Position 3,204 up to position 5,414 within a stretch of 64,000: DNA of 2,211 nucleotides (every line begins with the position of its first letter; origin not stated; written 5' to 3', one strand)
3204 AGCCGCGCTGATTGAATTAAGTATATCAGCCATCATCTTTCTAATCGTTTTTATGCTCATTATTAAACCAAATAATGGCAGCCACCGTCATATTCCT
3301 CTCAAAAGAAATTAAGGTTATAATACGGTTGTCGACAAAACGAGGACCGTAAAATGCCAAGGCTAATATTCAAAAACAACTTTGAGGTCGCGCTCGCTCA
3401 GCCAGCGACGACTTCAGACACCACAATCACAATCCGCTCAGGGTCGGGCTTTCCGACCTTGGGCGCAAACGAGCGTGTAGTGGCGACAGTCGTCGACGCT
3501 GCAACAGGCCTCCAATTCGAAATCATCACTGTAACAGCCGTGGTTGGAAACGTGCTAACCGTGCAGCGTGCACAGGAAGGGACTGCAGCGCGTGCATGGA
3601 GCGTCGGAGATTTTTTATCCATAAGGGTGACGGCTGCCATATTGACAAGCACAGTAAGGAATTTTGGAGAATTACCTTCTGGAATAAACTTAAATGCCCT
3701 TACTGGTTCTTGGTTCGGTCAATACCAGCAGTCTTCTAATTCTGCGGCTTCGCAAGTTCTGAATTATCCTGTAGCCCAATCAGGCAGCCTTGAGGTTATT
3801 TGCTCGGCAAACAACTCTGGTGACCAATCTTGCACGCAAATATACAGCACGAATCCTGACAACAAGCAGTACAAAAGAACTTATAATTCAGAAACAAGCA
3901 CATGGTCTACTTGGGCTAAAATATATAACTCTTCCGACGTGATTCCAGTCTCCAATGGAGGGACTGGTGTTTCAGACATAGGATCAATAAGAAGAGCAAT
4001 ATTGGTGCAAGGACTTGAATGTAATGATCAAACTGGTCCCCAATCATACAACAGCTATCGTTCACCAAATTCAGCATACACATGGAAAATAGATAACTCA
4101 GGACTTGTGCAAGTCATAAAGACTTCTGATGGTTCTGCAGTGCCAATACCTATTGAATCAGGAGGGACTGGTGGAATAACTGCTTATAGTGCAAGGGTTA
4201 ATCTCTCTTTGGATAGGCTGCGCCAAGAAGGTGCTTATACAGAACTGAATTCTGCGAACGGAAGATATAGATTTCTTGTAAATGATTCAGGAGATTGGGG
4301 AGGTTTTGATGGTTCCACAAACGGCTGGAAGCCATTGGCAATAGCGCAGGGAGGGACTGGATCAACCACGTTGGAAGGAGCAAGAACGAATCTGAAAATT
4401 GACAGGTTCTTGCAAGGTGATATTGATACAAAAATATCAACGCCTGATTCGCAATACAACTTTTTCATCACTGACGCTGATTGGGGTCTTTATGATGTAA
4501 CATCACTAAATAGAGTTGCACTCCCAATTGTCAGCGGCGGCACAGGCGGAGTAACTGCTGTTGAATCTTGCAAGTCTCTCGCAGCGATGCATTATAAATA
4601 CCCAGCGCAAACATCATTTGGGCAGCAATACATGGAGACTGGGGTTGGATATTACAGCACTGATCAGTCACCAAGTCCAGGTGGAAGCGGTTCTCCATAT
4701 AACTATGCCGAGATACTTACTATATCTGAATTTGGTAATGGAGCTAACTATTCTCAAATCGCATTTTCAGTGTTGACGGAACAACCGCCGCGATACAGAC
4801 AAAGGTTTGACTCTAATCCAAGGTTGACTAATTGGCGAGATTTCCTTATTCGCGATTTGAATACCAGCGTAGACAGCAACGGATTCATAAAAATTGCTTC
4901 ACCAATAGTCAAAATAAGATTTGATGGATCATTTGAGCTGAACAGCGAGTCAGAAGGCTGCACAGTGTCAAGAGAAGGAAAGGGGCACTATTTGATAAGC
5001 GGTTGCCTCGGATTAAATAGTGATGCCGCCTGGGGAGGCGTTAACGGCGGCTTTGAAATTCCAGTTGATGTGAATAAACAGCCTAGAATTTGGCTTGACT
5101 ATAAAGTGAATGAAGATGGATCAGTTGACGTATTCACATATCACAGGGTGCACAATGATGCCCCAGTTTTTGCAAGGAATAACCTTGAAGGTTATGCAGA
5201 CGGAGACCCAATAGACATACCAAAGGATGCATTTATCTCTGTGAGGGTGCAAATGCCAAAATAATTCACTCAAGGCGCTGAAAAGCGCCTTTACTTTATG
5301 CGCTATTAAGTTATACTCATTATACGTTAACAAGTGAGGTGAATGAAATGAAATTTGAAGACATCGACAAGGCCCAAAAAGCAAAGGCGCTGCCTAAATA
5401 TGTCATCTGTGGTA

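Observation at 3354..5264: Tail-fibre-like gene displaced from the structural module onto the opposite strand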

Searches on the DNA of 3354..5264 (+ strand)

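Call 4: search_dna_similar(query=window:3354-5264:+, collection=phages, mode=near, max_rows=25)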
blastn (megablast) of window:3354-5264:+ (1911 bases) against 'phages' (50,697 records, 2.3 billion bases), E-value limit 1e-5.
Records with a match: 29; places in all: 29; records where one place covers at least 80% of the query: 0.
Best place of each record, by identity: 95-99% 2; 90-95% 13; 80-90% 14.
By first word of the organism name: Escherichia 27; Shigella 1; Wifcevirus 1.
By host as written in the record: Escherichia coli 13; Escherichia coli O157:H7 5; - 3; Escherichia sp. 3; Escherichia coli ESBL120 1; Escherichia coli SA02 1; Shigella flexneri 1; Escherichia coli STEC O157 1; and 1 more.
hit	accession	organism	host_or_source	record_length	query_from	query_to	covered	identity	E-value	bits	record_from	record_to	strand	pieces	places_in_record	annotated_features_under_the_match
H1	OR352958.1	Escherichia phage AV128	Escherichia coli ESBL120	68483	1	1911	60%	88.9%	0e+0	1417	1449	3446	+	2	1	tail fiber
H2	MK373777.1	Escherichia phage vB_EcoM_WFC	Escherichia coli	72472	1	444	23%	82.2%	2e-103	383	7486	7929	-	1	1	hypothetical protein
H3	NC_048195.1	Escherichia phage vB_EcoM_WFC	Escherichia coli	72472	1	444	23%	82.2%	2e-103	383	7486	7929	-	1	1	tail fiber protein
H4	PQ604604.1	Escherichia phage ECP_WGS_SA1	Escherichia coli SA02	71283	1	380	20%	85.6%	6e-108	398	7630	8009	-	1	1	record has no annotation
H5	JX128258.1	Escherichia phage ECML-117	Escherichia coli O157:H7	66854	1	380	20%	85.6%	6e-108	398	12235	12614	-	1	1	phage tail fiber protein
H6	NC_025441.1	Escherichia phage ECML-117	Escherichia coli O157:H7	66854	1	380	20%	85.6%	6e-108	398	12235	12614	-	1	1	tail fiber protein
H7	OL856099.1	Shigella phage CWP003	Shigella flexneri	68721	1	380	20%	85.1%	1e-104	387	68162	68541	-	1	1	putative tail fiber protein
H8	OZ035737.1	Wifcevirus WFH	-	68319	1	380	20%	85.1%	1e-104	387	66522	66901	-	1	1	record has no annotation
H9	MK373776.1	Escherichia phage vB_EcoM_WFH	-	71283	1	380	20%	85.1%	1e-104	387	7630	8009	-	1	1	hypothetical protein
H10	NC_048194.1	Escherichia phage vB_EcoM_WFH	-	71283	1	380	20%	85.1%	1e-104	387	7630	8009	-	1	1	tail fiber protein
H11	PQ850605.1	Escherichia phage HansTraber_Bas100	Escherichia coli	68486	1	372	19%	86.4%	4e-110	405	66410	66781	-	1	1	tail fiber protein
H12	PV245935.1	Escherichia phage kaset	Escherichia coli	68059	1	372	19%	85.6%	4e-105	388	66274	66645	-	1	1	tail fiber protein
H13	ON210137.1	Escherichia phage EC150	Escherichia coli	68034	1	371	19%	85.3%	6e-103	381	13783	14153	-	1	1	hypothetical protein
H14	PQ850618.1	Escherichia phage ManiWeber_Bas99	Escherichia coli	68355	1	371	19%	85.0%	3e-101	375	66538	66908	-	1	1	tail fiber protein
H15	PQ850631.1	Escherichia phage VerenaGrendelmeier_Bas101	Escherichia coli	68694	1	254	13%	94.9%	2e-107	396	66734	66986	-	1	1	tail fiber protein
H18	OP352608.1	Escherichia phage vB_EcoM_SP13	Escherichia sp.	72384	1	250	13%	96.0%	4e-110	405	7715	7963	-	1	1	endo-N-acetylneuraminidase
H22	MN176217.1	Escherichia phage vB_Eco4M-7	Escherichia sp.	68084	1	250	13%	94.8%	4e-105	388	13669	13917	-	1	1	tail fiber protein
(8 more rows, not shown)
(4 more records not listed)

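Call 7: get_annotated_region(hit=H1, flank=6000)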
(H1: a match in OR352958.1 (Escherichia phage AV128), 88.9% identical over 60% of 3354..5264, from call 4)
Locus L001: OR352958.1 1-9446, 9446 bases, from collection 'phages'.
description: Escherichia phage AV128, complete genome.
organism: Escherichia phage AV128 (NCBI taxid 3077273)
taxonomy: Viruses; Duplodnaviria; Heunggongvirae; Uroviricota; Caudoviricetes; Wifcevirus
host: Escherichia coli ESBL120; source: wastewater; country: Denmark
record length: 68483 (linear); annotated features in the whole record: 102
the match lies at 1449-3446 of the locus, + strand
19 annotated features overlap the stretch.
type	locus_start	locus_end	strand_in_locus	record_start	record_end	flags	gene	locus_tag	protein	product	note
CDS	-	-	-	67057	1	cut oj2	-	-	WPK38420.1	terminase large subunit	-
CDS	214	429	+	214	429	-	-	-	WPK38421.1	hypothetical protein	-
CDS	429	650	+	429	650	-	-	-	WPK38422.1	hypothetical protein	-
CDS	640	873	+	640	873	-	-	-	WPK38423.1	hypothetical protein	-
CDS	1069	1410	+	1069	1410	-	-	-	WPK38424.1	hypothetical protein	-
CDS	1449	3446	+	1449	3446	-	-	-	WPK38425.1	tail fiber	-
CDS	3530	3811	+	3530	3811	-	-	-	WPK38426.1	hypothetical protein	-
CDS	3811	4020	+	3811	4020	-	-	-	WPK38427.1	hypothetical protein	-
CDS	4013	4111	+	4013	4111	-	-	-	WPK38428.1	hypothetical protein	-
CDS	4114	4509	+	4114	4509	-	-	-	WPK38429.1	hypothetical protein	-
CDS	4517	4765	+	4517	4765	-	-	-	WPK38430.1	hypothetical protein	-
CDS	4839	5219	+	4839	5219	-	-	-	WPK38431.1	hypothetical protein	-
CDS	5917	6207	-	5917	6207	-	-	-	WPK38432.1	hypothetical protein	-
CDS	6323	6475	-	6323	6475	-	-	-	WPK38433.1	hypothetical protein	-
CDS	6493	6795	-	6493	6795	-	-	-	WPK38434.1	hypothetical protein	-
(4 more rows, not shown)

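Call 8: get_annotated_region(hit=H11, flank=6000)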
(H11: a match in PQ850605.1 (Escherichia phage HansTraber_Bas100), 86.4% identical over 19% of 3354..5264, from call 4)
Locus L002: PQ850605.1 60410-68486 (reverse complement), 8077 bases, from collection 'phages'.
description: Escherichia phage HansTraber_Bas100, complete genome.
organism: Escherichia phage HansTraber_Bas100 (NCBI taxid 3398414)
taxonomy: Viruses; Duplodnaviria; Heunggongvirae; Uroviricota; Caudoviricetes
host: Escherichia coli; source: Rhine water; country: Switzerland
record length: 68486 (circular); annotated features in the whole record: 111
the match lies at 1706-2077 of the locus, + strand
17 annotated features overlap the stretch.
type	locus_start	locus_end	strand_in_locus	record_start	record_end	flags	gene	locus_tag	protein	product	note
CDS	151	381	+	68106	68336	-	-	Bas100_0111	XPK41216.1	hypothetical protein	-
CDS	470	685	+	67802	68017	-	-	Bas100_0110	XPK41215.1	hypothetical protein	-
CDS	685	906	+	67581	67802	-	-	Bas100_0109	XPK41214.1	hypothetical protein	-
CDS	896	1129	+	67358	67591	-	-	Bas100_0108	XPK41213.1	hypothetical protein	-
CDS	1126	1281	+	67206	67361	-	-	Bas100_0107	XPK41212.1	hypothetical protein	-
CDS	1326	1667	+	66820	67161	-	-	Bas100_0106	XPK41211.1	hypothetical protein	-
CDS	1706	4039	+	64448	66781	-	-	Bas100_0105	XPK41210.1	tail fiber protein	tail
CDS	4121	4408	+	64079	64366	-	-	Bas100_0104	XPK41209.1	hypothetical protein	-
CDS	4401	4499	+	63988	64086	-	-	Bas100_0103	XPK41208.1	hypothetical protein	-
CDS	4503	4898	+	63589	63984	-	-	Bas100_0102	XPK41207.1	hypothetical protein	-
CDS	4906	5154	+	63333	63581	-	-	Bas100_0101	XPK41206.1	hypothetical protein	-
CDS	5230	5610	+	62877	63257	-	-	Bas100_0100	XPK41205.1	hypothetical protein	-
CDS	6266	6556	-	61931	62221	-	-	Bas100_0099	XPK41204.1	hypothetical protein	-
CDS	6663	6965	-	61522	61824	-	-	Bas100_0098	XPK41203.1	hypothetical protein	-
CDS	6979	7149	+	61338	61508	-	-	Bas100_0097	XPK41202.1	hypothetical protein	-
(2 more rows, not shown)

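Call 16: get_annotated_region(hit=H14, flank=3500)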
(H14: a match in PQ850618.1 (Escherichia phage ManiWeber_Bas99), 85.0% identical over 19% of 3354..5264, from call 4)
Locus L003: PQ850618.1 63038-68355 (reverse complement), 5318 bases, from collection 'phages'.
description: Escherichia phage ManiWeber_Bas99, complete genome.
organism: Escherichia phage ManiWeber_Bas99 (NCBI taxid 3398425)
taxonomy: Viruses; Duplodnaviria; Heunggongvirae; Uroviricota; Caudoviricetes
host: Escherichia coli; source: Rhine water; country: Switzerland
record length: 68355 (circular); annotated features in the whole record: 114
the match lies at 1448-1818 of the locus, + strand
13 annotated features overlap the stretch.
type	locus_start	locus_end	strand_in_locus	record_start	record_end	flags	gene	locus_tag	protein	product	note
CDS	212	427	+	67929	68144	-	-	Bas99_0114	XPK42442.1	hypothetical protein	-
CDS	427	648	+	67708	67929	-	-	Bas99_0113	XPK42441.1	hypothetical protein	-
CDS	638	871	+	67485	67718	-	-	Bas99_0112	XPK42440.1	hypothetical protein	-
CDS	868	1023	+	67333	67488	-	-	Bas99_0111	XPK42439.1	hypothetical protein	-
CDS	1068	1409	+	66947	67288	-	-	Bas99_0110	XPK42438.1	hypothetical protein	-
CDS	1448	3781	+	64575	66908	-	-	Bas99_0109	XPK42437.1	tail fiber protein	tail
CDS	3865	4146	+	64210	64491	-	-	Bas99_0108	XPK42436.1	hypothetical protein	-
CDS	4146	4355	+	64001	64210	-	-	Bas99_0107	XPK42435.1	hypothetical protein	-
CDS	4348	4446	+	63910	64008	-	-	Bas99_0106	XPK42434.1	hypothetical protein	-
CDS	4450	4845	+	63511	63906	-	-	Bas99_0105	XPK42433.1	hypothetical protein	-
CDS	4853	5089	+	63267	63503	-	-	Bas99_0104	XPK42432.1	hypothetical protein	-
CDS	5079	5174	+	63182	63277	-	-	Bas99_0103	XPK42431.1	hypothetical protein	-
CDS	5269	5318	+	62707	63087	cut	-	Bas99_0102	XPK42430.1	hypothetical protein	-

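Call 17: get_annotated_region(hit=H18, flank=3500)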
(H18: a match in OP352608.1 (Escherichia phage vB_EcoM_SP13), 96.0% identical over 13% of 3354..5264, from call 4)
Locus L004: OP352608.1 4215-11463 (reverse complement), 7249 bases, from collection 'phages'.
description: Echerichia phage vB_EcoM_SP13, complete genome.
organism: Escherichia phage vB_EcoM_SP13 (NCBI taxid 2981577)
taxonomy: Viruses; Duplodnaviria; Heunggongvirae; Uroviricota; Caudoviricetes; Wifcevirus
host: Escherichia sp.; source: -; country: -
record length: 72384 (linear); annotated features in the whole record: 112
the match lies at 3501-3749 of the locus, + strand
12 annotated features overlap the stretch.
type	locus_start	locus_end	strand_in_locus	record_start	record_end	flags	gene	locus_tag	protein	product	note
CDS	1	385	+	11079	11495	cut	-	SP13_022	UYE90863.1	hypothetical protein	-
CDS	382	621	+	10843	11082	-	-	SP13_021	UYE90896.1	hypothetical protein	-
CDS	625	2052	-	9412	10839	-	-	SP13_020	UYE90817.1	terminase large subunit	-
CDS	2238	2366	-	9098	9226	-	-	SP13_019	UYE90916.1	hypothetical protein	-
CDS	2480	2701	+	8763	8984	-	-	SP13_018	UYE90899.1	hypothetical protein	-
CDS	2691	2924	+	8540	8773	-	-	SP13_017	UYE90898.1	hypothetical protein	-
CDS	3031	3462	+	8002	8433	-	-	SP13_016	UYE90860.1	hypothetical protein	-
CDS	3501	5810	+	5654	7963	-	-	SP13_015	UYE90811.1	endo-N-acetylneuraminidase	Endo-N-acetylneuraminidase protein CDS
CDS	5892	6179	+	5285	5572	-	-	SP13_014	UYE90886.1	hypothetical protein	-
CDS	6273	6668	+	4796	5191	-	-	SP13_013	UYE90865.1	hypothetical protein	-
CDS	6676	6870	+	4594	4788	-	-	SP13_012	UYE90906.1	hypothetical protein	-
CDS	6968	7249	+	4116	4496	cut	-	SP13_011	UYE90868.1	hypothetical protein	-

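Call 47: get_annotated_region(hit=H22, flank=2500)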
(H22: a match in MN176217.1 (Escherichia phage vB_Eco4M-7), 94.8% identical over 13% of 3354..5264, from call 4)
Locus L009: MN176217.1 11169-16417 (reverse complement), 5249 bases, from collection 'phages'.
description: Escherichia phage vB_Eco4M-7, complete genome.
organism: Escherichia phage vB_Eco4M-7 (NCBI taxid 2601674)
taxonomy: Viruses; Duplodnaviria; Heunggongvirae; Uroviricota; Caudoviricetes; Wifcevirus
host: Escherichia sp.; source: sewage; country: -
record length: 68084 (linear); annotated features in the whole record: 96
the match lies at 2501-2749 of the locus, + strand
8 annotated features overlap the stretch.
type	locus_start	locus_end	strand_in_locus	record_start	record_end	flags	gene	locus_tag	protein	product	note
CDS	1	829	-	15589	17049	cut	-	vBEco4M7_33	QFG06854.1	terminase large subunit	phage terminase, large subunit domain (PF04466)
CDS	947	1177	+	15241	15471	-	-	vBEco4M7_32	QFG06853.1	hypothetical protein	-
CDS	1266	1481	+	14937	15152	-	-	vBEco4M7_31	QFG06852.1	hypothetical protein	-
CDS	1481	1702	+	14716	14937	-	-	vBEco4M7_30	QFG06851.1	hypothetical protein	-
CDS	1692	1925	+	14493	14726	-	-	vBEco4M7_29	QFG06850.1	hypothetical protein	-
CDS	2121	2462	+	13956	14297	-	-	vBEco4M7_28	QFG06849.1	hypothetical protein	transmembrane domain and signal peptide found with Phobius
CDS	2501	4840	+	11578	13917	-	-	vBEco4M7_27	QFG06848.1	tail fiber protein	Chaperone of endosialidase domain (PF13884) found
CDS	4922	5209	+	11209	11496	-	-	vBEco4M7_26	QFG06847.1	hypothetical protein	-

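Call 48: get_annotated_region(hit=H5, flank=2500)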
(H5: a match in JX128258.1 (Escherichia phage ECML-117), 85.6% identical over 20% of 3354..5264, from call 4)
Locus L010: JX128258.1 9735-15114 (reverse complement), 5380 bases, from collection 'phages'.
description: Escherichia phage ECML-117, complete genome.
organism: Escherichia phage ECML-117 (NCBI taxid 1204521)
taxonomy: Viruses; Duplodnaviria; Heunggongvirae; Uroviricota; Caudoviricetes; Wifcevirus; Wifcevirus ECML117
host: Escherichia coli O157:H7; source: fresh and salt water samples; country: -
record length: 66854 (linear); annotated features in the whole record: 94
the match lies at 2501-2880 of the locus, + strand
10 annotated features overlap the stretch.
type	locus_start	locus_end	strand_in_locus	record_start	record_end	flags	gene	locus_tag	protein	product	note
CDS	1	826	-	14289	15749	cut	-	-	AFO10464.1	phage terminase large subunit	-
CDS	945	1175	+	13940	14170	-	-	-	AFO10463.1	hypothetical protein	-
CDS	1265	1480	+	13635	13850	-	-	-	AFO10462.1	hypothetical protein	-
CDS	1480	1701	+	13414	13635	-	-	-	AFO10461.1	hypothetical protein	-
CDS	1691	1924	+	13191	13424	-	-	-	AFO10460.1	hypothetical protein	-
CDS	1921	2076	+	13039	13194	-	-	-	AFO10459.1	hypothetical protein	-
CDS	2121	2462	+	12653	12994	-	-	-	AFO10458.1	hypothetical protein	-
CDS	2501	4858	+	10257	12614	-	-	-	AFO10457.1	phage tail fiber protein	-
CDS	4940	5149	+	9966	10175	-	-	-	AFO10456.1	hypothetical protein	-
CDS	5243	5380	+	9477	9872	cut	-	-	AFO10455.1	hypothetical protein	-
